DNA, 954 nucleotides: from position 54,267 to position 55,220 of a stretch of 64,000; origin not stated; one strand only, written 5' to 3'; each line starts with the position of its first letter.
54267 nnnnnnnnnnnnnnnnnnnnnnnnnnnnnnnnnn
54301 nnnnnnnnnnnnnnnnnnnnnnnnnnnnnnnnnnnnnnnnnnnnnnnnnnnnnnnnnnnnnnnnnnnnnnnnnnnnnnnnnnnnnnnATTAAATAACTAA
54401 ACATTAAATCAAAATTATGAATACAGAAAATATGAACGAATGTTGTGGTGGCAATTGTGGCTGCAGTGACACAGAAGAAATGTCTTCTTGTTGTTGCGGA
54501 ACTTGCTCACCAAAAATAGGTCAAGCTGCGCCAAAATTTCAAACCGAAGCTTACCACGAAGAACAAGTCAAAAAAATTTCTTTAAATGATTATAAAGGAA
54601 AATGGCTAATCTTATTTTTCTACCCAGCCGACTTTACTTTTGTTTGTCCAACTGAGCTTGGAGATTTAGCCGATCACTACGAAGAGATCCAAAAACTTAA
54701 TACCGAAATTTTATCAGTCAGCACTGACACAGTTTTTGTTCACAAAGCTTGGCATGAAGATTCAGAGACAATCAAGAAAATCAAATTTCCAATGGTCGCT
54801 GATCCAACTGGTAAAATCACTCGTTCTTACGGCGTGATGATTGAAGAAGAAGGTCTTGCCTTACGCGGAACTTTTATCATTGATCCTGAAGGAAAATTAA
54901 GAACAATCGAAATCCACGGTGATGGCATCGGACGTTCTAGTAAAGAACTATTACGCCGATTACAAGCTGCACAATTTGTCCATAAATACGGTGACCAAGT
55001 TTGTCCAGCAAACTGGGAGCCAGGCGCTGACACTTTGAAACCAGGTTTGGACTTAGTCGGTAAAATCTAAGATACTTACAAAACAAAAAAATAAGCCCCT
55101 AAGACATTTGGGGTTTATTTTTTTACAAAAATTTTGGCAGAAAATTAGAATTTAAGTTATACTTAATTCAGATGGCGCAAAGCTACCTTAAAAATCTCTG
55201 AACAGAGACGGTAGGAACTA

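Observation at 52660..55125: Oxidative-stress operon with a peroxiredoxin carrying a metallothionein-like 9-Cys N-terminal extension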

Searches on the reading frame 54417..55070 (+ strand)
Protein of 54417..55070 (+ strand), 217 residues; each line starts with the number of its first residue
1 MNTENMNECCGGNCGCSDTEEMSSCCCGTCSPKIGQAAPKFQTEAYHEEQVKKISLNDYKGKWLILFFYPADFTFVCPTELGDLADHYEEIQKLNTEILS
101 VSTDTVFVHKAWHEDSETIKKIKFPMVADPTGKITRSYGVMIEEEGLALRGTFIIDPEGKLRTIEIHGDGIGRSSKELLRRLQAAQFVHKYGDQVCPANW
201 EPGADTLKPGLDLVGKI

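Call 3: search_protein_families(library=pfam, proteins=[window:54417-55070:+], max_evalue=0.01)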
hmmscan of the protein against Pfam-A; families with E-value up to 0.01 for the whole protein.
window:54417-55070:+ (217 aa): 4 families
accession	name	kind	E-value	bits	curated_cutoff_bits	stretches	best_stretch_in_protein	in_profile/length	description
PF00578.27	AhpC-TSA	-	2.6e-44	150.6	26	1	34-163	1-123/124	AhpC/TSA family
PF08534.16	Redoxin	-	7.1e-19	68.5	26.6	1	34-169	2-136/148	Redoxin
PF10417.14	1-cysPrx_C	-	4.5e-07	30.2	21.1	1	184-209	1-29/41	C-terminal domain of 1-Cys peroxiredoxin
PF02630.20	SCO1-SenC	-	0.00045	20.6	22.8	1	50-101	10-63/134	SCO1/SenC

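Call 4: search_protein_families(library=ncbifam, proteins=[window:54417-55070:+], max_evalue=0.01)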
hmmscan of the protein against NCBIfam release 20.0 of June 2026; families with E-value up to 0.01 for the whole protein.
window:54417-55070:+ (217 aa): 14 families
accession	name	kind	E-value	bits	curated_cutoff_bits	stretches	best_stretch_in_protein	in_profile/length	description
TIGR03137.1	AhpC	equivalog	1.5e-82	275.9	272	1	34-217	4-187/187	alkyl hydroperoxide reductase subunit C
NF040737.1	peroxi_PrxU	equivalog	3.8e-64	216.6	270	1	32-217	36-225/233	thioredoxin-dependent peroxiredoxin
NF009669.0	PRK13190.1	equivalog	1.8e-39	135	261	1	34-209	5-177/203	putative peroxiredoxin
NF009668.0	PRK13189.1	equivalog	7.4e-39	133.3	211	1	29-204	7-181/224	peroxiredoxin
NF011576.0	PRK15000.1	subfamily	1.2e-37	129.6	301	1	38-214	8-189/200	peroxiredoxin C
NF009670.0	PRK13191.1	equivalog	3.9e-34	118.1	374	1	32-201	7-175/215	putative peroxiredoxin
NF010122.0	PRK13599.1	equivalog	9.8e-30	103.6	456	1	48-200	21-174/220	peroxiredoxin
NF053650.1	PerredPrxQDein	equivalog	7.1e-13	48.8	260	1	47-161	7-122/148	thioredoxin-dependent peroxiredoxin PrxQ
NF006960.0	PRK09437.1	equivalog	9.7e-13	48.3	140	1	33-160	5-131/156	thioredoxin-dependent thiol peroxidase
NF002854.0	PRK03147.1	subfamily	2.6e-12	47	170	1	32-169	36-159/176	thiol-disulfide oxidoreductase ResA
NF001808.0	PRK00522.1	equivalog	6.5e-11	41.9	123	1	31-164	17-146/167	thiol peroxidase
NF045827.1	perox_SUH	exception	2.2e-07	30.5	298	1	48-167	31-149/178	thiol peroxidase Prx-SUH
NF040769.1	SelL_rel_redox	subfamily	3.4e-06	26.8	120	1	39-139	4-99/173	SelL-related redox protein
NF041202.1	StoA_CxxC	exception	0.00015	21.7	210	1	59-162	50-145/163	endospore biogenesis thiol-disulfide oxidoreductase StoA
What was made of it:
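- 54417..55070 (+): AhpC-type typical 2-Cys peroxiredoxin (217 aa) with an N-terminal Cys-rich tail. TIGR03137 scores 275.9 bits against a cut-off of 272 (call 4).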

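Call 6: find_homologous_proteins(query=window:54417-55067:+, max_evalue=1e-20)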
Query window:54417-55067:+ (217 aa): 8000 proteins with E <= 1e-20 among 8000 candidates; the best 120 are listed.
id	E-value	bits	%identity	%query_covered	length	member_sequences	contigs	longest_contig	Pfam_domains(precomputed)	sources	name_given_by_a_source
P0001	1.4e-126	439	84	100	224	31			PF10417.15,PF08534.17,PF00578.28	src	-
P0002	3.9e-120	417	79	100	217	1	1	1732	PF10417.15,PF08534.17,PF00578.28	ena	-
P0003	6.4e-114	397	79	99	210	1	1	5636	PF10417.15,PF08534.17,PF00578.28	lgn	-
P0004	6.9e-112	390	77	98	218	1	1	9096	PF10417.15,PF08534.17,PF00578.28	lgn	-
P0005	6.9e-112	390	78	99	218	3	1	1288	PF10417.15,PF08534.17,PF00578.28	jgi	-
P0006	4.6e-111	388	80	89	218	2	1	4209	PF10417.15,PF08534.17,PF00578.28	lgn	-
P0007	1.0e-110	387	78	100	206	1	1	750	PF10417.15,PF08534.17,PF00578.28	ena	-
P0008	1.6e-110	386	77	99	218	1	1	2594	PF10417.15,PF08534.17,PF00578.28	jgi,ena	-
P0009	2.0e-110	386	76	99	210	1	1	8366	PF10417.15,PF08534.17,PF00578.28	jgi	-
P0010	9.1e-110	384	78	100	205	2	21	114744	PF10417.15,PF08534.17,PF00578.28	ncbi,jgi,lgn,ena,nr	ncbi:peroxiredoxin [bacterium]|jgi:peroxiredoxin (alkyl hydroperoxide reductase subunit C)|nr:peroxi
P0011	4.0e-109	381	80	86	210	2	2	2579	PF10417.15,PF08534.17,PF00578.28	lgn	-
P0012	4.8e-109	381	75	100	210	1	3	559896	PF10417.15,PF08534.17,PF00578.28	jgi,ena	jgi:NADH-dependent peroxiredoxin subunit C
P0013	6.8e-109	381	82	86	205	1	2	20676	PF10417.15,PF08534.17,PF00578.28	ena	-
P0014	7.5e-109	381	77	99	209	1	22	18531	PF10417.15,PF08534.17,PF00578.28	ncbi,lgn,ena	-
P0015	1.3e-107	377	80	87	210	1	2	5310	PF10417.15,PF08534.17,PF00578.28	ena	-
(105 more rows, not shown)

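Call 10: search_solved_structures(query=window:54417-55067:+, max_evalue=1e-30, show_alignments=2)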
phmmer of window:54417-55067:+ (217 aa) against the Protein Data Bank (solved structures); distinct sequences matched with E-value up to 1e-30: 74 (the best 60 are shown).
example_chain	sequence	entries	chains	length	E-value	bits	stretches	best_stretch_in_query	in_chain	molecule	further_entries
1yf1_A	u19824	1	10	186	2.1e-68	233.5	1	40-217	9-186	Alkyl hydroperoxide reductase subunit C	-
1yf0_A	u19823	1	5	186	2.9e-68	233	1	40-217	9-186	Alkyl hydroperoxide reductase subunit C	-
1yep_A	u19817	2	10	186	7.6e-68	231.6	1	40-217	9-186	Alkyl hydroperoxide reductase subunit C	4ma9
4o5r_A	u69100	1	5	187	1e-67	231.2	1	40-217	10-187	AhpC component, subunit of alkylhydroperoxide reductase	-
5uka_A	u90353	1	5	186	2e-67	230.3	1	40-217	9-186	Alkyl hydroperoxide reductase subunit C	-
1yex_A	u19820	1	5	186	2e-67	230.2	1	40-217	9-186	Alkyl hydroperoxide reductase subunit C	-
4xra_A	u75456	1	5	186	2.8e-67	229.8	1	40-217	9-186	Alkyl hydroperoxide reductase subunit C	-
5b8a_A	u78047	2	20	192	2.8e-67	229.8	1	40-216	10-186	Alkyl hydroperoxide reductase subunit C,Peroxiredoxin-2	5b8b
4xts_A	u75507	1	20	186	3.8e-67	229.3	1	40-217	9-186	Alkyl hydroperoxide reductase subunit C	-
4xs1_A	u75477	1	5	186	3.8e-67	229.3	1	40-217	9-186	Alkyl hydroperoxide reductase subunit C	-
4mab_A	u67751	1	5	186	1.4e-66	227.5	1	40-217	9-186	Alkyl hydroperoxide reductase subunit C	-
4xrd_A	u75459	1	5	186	1.9e-66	227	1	40-217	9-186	Alkyl hydroperoxide reductase subunit C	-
4xs6_A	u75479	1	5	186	1.9e-66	227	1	40-217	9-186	Alkyl hydroperoxide reductase subunit C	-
3emp_A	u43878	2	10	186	1.9e-66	227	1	40-217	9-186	Alkyl hydroperoxide reductase subunit C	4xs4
1n8j_A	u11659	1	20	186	1.9e-66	227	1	40-217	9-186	Alkyl hydroperoxide reductase C22 protein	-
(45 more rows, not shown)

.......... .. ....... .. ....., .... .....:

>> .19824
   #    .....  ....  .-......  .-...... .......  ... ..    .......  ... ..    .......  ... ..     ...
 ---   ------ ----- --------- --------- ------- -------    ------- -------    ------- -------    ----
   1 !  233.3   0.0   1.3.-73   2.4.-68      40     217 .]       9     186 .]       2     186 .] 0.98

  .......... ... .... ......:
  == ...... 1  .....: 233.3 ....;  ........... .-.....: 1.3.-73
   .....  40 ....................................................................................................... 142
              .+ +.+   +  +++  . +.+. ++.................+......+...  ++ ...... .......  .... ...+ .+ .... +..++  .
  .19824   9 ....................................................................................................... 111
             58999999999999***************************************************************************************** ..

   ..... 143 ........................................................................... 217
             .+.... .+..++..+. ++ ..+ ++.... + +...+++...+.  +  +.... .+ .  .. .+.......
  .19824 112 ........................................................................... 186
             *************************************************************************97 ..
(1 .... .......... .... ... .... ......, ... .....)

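Call 17: find_related_loci(query=window:54417-55067:+, collection=genome_contigs, flank=6000)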
Query window:54417-55067:+ (217 aa) in genome_contigs; peptide patterns used: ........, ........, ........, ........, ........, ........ (x = any residue, [..] = any of these).
599 stretches matched a pattern (row limit reached: there are more); 527 encode a relative of the query (tblastn E <= 1e-3); the best 80 are kept; 80 distinct loci.
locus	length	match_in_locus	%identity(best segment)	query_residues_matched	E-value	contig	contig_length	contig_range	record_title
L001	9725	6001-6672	85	1-217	6e-130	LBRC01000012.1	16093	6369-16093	MAG: Parcubacteria group bacterium GW2011_GWA2_36_10 UR94_C0012, whole genome shotgun sequence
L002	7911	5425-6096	83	1-217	3e-128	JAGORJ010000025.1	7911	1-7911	Patescibacteria group bacterium isolate Gw_Eff_bin_26 Gw_Eff_26384_length_7911_cov_5.965570, whole genome shotgun sequen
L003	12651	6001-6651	83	1-217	6e-128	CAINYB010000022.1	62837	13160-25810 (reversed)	uncultured bacterium isolate LaPlata-7m-a_bin-459 genome assembly, contig: bin-459:22/28, whole genome shotgun sequence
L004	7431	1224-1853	76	2-217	4e-111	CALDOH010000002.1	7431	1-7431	MAG TPA_asm: uncultured bacterium isolate ERR2206790_bin.27_CONCOCT_v1.1_MAG genome assembly, contig: ERZ890879.2699, wh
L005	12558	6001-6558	79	32-217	4e-102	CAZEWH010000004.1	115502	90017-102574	MAG TPA_asm: uncultured Gammaproteobacteria bacterium isolate SRP077602_co5_241 genome assembly, contig: NODE_491_length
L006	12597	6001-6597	76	21-217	5e-103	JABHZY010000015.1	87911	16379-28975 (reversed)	MAG: Candidatus Komeilibacteria bacterium isolate SI047_bin95 k141_783532, whole genome shotgun sequence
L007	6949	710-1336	70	1-217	2e-101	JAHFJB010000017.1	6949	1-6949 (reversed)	MAG: Candidatus Parcubacteria bacterium isolate nzgw376 NODE_20613_length_6950_cov_2.312198, whole genome shotgun sequen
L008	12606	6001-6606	70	4-217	3e-100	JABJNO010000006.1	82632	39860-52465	MAG: Candidatus Parcubacteria bacterium isolate SI075_bin20 k141_673003, whole genome shotgun sequence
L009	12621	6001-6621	70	1-217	2e-99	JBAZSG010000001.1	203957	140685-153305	MAG: Patescibacteria group bacterium isolate SO_2017_GW1_168 NODE_511_length_203957_cov_2.468974_OW334_2017, whole genom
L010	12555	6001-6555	72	33-217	4e-93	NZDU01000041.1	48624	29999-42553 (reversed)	MAG: Candidatus Pacearchaeota archaeon isolate ARS103 80656, whole genome shotgun sequence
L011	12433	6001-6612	65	12-216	8e-93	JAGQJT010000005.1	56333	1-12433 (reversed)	MAG: Nanoarchaeota archaeon isolate HKST-UBA01 NODE_5_length_56333_cov_5.468493, whole genome shotgun sequence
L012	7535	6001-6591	67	21-217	3e-92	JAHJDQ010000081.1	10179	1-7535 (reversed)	MAG: Nanoarchaeota archaeon isolate Modern_marine.mb.67 Modern_marine.mb.67_k141_952301, whole genome shotgun sequence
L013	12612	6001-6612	66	10-217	9e-92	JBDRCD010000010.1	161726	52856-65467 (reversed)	MAG: archaeon isolate MEGAHIT-group-1.168 k141_4552063, whole genome shotgun sequence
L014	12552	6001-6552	71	34-217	1e-90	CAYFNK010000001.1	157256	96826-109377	MAG TPA_asm: Candidatus Woesearchaeota archaeon isolate ERP019367_co1_17 genome assembly, contig: NODE_133_length_157256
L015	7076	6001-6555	69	33-217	1e-90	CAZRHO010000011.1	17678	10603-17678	MAG TPA_asm: uncultured Methanosarcinales archaeon isolate binchicken_co141_112 genome assembly, contig: NODE_13685_leng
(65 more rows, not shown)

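Call 39: predict_structure(alignment_id=A2)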
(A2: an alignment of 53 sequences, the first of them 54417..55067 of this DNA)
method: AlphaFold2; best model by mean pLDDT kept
length: 217 residues; sequences in the alignment: 53
mean_pLDDT: 79.4   pTM: 0.78
mean pLDDT of the five models: 79.4, 78.8, 78.6, 77.1, 77.1
residues with pLDDT >= 90: 109; 70-90: 45; 50-70: 28; < 50: 35
segments of 3 or more residues with pLDDT < 50: 1-29, 213-217
pLDDT, mean of each block of 10 residues (from residue 1): 43 39 40 88 96 95 95 67 93 97 94 89 96 93 88 95 83 82 89 69 63 44
secondary structure, 60 per line:
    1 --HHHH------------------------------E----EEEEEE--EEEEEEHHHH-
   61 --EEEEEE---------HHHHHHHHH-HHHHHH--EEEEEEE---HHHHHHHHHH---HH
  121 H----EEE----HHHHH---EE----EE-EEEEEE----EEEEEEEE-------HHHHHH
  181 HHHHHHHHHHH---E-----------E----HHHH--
elements in order: H3-6 E42-47 E50-55 H56-59 E63-68 H78-86 H88-93 E96-102 H106-115 E126-128 H133-137 E150-155 E160-167 H175-191 H212-215
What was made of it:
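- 54417..54512 (+): The tail, residues 1-32 (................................): acidic, Gly/Asn-rich, 8 Cys, predicted disordered. AlphaFold2 gives pLDDT below 50 for residues 1-29 (call 39).
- On AhpC/Prx1 typical 2-Cys peroxiredoxin: The AlphaFold2 core has pLDDT of 88-97 (call 39). Only a monomer could be predicted (call 39).
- Disorder: pLDDT is below 50 for residues 1-29 (call 39).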

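Call 40: find_encoding_contigs(protein=window:54417-55070:+, flank=10000, max_places=4)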
Protein window:54417-55070:+ (217 aa): 4 contigs read that carry it; 4 places shown.
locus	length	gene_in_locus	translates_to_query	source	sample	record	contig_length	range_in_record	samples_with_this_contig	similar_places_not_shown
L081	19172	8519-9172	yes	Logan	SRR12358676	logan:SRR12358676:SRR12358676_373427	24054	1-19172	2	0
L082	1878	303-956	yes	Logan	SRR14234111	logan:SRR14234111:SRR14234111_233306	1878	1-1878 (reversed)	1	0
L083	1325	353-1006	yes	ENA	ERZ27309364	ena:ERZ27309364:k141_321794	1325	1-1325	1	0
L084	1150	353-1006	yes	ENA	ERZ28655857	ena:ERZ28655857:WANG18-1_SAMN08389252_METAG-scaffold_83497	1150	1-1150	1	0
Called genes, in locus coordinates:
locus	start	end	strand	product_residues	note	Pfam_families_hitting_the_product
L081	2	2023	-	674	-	?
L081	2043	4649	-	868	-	PF19077:Big_13 (faint)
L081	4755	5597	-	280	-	-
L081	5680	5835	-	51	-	-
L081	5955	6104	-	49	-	-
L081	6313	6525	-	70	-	-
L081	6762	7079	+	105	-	PF01371:Trp_repressor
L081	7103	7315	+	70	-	PF06902:Fer4_19 (weak), PF13459:Fer4_15, PF13370:Fer4_13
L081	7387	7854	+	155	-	PF00578:AhpC-TSA, PF08534:Redoxin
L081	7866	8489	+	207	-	PF00081:Sod_Fe_N, PF02777:Sod_Fe_C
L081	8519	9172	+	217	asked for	PF08534:Redoxin, PF00578:AhpC-TSA, PF10417:1-cysPrx_C (weak)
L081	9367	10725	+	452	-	PF00753:Lactamase_B, PF23023:Anti-Pycsar_Apyc1, PF12706:Lactamase_B_2, PF16661:Lactamase_B_6, PF10996:Beta-Casp, PF07521:RMMBL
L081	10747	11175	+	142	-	-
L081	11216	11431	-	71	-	-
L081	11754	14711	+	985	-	PF03477:ATP-cone, PF00317:Ribonuc_red_lgN (weak), PF02867:Ribonuc_red_lgC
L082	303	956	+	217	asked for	PF08534:Redoxin, PF00578:AhpC-TSA, PF10417:1-cysPrx_C (weak)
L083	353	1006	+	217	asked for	PF08534:Redoxin, PF00578:AhpC-TSA, PF10417:1-cysPrx_C (weak)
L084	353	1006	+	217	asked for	PF08534:Redoxin, PF00578:AhpC-TSA, PF10417:1-cysPrx_C (weak)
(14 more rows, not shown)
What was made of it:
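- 54417..55070 (+): The exact protein is called with the same start in four public metagenome assemblies (call 40).
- Gene callers use the same start in four assemblies (call 40).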
